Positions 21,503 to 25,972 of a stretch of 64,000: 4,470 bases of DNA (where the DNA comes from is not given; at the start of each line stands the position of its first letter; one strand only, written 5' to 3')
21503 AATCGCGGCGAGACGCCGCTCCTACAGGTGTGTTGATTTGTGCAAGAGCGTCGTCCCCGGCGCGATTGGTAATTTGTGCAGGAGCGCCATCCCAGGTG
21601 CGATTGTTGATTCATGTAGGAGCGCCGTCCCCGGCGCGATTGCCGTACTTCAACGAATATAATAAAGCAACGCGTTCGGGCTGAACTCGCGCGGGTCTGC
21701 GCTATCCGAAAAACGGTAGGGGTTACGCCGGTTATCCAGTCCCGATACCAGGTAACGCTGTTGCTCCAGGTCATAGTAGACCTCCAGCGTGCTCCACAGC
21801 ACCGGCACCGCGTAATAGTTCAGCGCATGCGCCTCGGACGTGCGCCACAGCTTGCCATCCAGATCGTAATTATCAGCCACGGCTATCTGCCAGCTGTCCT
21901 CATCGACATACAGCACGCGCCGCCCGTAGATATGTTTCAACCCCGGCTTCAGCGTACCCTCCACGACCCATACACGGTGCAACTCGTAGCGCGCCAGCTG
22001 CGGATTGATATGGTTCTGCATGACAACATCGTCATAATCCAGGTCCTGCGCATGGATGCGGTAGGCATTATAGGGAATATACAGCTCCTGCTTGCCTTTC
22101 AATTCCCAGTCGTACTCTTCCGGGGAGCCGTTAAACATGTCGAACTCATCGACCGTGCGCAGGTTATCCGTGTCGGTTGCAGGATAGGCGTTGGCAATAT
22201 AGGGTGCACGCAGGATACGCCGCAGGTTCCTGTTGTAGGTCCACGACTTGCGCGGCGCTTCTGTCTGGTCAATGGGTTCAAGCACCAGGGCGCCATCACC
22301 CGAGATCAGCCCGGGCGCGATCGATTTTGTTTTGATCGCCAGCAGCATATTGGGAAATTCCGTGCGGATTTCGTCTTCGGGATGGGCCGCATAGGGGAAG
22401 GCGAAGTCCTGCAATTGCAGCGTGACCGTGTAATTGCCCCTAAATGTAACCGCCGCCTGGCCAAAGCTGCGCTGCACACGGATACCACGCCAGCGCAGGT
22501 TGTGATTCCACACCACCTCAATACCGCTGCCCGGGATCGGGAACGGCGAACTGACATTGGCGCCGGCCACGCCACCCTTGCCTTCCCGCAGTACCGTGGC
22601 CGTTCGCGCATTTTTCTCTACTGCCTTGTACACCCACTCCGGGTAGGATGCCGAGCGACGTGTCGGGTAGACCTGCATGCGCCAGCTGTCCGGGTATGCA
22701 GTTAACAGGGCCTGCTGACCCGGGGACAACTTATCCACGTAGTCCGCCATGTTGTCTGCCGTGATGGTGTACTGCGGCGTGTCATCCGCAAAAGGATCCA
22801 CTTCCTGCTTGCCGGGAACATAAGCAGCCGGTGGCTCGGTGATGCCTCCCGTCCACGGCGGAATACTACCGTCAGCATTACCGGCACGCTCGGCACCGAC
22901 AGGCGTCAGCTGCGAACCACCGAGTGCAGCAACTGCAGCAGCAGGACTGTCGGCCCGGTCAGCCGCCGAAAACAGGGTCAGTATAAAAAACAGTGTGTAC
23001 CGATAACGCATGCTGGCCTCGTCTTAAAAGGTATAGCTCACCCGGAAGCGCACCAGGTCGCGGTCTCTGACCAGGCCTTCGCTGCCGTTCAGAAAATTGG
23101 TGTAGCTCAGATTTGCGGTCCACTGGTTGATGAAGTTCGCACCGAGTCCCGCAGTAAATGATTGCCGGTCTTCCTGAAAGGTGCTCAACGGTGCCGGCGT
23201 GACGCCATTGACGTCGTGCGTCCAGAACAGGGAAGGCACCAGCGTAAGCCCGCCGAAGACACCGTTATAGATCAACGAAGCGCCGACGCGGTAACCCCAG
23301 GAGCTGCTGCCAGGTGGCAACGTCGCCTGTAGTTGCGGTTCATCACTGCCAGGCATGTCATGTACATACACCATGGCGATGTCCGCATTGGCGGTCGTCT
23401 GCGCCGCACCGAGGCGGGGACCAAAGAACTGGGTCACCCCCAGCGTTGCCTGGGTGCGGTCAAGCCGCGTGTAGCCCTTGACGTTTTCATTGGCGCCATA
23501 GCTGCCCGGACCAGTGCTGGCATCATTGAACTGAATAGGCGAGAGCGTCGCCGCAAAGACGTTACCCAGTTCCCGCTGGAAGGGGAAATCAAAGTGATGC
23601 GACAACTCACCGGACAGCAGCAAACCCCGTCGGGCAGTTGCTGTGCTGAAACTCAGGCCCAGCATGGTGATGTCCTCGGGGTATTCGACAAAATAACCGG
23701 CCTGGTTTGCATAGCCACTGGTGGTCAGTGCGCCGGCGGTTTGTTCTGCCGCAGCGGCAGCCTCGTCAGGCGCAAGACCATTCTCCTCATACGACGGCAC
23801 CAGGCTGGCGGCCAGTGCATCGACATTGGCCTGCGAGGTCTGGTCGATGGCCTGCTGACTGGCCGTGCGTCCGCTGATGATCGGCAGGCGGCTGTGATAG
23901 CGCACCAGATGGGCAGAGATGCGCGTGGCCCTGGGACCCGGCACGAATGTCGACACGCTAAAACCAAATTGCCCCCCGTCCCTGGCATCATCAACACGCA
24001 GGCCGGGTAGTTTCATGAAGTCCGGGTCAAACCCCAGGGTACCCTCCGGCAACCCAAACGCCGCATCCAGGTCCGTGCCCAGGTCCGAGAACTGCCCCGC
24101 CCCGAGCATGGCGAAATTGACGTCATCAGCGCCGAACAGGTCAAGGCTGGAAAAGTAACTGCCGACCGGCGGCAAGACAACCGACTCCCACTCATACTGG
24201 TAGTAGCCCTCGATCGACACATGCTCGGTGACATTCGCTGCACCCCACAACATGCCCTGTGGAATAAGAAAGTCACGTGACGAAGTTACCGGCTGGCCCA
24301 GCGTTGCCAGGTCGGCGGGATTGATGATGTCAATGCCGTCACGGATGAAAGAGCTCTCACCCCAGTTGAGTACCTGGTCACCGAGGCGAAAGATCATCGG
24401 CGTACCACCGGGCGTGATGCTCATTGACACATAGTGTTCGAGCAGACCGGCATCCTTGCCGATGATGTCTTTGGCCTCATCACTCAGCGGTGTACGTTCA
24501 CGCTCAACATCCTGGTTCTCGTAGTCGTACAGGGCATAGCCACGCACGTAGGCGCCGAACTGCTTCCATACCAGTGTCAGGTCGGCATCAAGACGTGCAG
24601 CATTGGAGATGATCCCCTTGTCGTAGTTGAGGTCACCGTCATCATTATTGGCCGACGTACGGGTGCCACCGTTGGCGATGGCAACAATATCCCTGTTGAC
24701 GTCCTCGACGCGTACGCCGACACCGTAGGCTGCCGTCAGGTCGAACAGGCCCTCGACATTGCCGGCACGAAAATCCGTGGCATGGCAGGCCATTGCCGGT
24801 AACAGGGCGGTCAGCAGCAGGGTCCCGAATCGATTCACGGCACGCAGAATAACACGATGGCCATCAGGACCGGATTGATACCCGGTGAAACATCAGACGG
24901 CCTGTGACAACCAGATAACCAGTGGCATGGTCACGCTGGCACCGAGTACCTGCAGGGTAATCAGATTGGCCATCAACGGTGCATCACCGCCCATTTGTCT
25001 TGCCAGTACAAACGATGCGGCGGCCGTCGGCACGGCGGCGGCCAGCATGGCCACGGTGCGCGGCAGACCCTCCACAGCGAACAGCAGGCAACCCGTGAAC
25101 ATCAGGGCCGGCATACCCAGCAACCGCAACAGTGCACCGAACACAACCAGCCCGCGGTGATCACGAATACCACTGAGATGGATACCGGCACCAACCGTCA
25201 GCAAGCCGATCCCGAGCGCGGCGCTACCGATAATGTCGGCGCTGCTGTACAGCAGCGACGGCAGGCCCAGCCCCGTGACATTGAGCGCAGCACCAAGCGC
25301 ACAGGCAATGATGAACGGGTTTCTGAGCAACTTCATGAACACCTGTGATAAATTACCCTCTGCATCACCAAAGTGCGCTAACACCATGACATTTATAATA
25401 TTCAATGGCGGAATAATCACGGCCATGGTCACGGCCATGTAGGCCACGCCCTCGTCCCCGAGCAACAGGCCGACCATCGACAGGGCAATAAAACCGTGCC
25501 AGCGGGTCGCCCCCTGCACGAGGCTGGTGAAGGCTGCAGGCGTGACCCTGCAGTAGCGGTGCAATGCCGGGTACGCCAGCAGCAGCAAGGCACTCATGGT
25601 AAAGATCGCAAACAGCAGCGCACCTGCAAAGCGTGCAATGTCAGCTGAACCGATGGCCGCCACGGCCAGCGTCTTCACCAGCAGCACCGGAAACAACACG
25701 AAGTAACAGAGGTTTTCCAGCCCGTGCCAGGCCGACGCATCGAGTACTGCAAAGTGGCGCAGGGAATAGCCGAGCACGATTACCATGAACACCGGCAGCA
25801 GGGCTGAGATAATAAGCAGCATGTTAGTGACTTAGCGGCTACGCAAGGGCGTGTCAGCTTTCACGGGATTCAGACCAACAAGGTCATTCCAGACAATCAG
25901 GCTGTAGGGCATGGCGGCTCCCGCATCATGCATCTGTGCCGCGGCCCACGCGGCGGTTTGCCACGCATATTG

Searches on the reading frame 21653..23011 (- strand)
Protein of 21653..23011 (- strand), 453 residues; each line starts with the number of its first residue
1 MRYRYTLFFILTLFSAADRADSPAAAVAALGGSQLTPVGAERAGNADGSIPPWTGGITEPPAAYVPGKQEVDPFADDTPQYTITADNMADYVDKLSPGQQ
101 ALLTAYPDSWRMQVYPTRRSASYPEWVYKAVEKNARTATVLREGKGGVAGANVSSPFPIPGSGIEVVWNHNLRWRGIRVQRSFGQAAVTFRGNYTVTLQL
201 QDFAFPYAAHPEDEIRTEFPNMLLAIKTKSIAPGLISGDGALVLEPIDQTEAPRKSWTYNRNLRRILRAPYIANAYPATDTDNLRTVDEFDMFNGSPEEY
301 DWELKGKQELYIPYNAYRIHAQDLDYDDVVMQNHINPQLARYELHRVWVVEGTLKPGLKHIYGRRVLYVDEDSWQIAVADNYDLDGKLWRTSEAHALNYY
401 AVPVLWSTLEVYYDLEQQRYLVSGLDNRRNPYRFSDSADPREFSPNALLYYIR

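Call 35: search_protein_families(library=pfam, proteins=[window:21653-23011:-], max_evalue=0.01)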
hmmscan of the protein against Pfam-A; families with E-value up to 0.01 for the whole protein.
window:21653-23011:- (453 aa): 2 families
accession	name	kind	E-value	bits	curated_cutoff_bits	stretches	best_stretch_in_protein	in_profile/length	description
PF07044.18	DUF1329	-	5.6e-129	431.1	23.1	1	82-448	1-367/368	Protein of unknown function (DUF1329)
PF17131.11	LolA_like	-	9.3e-06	25.9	30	1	339-397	75-136/184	Outer membrane lipoprotein-sorting protein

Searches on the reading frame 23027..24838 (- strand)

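Call 35: search_protein_families(library=pfam, proteins=[window:23027-24838:-], max_evalue=0.01)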
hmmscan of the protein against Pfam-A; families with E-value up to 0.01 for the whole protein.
window:23027-24838:- (604 aa): 1 family
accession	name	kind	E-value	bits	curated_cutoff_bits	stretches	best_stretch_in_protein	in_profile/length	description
PF06980.17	DUF1302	-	1.4e-123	414.3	23.2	1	7-604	7-541/541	Protein of unknown function (DUF1302)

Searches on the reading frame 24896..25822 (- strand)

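Call 35: search_protein_families(library=pfam, proteins=[window:24896-25822:-], max_evalue=0.01)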
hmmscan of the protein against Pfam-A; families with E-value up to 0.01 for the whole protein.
window:24896-25822:- (309 aa): 2 families
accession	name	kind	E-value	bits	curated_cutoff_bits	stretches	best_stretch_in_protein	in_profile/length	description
PF03547.23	Mem_trans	-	7.4e-18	64.7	25.7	2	159-302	194-342/343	Membrane transport protein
PF01758.21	SBF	-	3.5e-06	27.3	24.3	1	219-305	23-113/191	Sodium Bile acid symporter family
